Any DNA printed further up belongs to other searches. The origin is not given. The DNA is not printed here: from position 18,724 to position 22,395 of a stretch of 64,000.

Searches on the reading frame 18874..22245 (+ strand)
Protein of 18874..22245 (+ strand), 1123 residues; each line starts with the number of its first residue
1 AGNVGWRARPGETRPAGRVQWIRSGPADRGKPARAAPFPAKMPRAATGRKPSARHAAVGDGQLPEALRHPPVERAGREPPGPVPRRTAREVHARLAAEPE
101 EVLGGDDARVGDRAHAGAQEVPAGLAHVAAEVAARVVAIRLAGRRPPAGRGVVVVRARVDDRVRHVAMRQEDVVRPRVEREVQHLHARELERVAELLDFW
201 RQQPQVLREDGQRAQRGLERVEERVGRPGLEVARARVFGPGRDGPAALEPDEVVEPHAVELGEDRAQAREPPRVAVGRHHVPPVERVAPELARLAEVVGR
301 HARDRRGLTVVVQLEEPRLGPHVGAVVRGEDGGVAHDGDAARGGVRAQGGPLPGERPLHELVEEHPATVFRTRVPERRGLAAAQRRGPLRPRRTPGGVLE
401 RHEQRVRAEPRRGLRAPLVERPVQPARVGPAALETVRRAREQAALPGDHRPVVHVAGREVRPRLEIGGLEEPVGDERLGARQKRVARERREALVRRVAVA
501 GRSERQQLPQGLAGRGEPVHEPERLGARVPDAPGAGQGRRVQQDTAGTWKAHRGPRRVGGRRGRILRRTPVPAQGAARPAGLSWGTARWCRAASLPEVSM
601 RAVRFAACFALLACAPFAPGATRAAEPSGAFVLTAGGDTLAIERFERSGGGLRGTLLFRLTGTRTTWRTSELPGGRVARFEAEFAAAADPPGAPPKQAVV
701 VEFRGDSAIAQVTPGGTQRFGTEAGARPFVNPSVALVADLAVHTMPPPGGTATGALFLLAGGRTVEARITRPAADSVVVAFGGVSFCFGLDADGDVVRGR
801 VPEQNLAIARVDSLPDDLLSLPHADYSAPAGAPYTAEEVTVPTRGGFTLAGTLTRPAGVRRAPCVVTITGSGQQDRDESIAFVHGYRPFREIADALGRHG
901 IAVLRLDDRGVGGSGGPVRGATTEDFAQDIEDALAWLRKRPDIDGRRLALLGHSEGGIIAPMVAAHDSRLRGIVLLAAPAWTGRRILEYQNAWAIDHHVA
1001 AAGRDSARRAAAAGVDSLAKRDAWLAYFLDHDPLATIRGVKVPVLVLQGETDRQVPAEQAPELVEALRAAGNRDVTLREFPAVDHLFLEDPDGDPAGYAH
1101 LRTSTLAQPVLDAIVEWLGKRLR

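Call 73: search_protein_families(library=pfam, proteins=[window:18874-22245:+], max_evalue=0.0001)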
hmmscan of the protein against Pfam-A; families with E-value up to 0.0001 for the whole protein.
window:18874-22245:+ (1123 aa): 8 families
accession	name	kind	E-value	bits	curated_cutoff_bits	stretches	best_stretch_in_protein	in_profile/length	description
PF12146.15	Hydrolase_4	-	8.7e-19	68.2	27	1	879-985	6-116/239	Serine aminopeptidase, S33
PF02129.25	Peptidase_S15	-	4.1e-15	56.6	23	1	846-978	2-128/262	X-Pro dipeptidyl-peptidase (S15 family)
PF00326.27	Peptidase_S9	-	4.9e-12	46.2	22.6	1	898-1089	12-191/213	Prolyl oligopeptidase family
PF00561.26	Abhydrolase_1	-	1.4e-11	45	25.8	1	886-980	13-104/245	alpha/beta hydrolase fold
PF01738.24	DLH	-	4.7e-09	36.6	21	1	1031-1097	133-196/217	Dienelactone hydrolase family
PF08840.17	BAAT_C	-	4.9e-08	33.7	20.9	1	931-1086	7-159/210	BAAT / Acyl-CoA thioester hydrolase C terminal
PF07859.19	Abhydrolase_3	-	7.5e-08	32.8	25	1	927-1088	49-209/210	alpha/beta hydrolase fold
PF20434.5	BD-FAE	-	6.6e-07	29.5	26.8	1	861-1067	12-215/215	BD-FAE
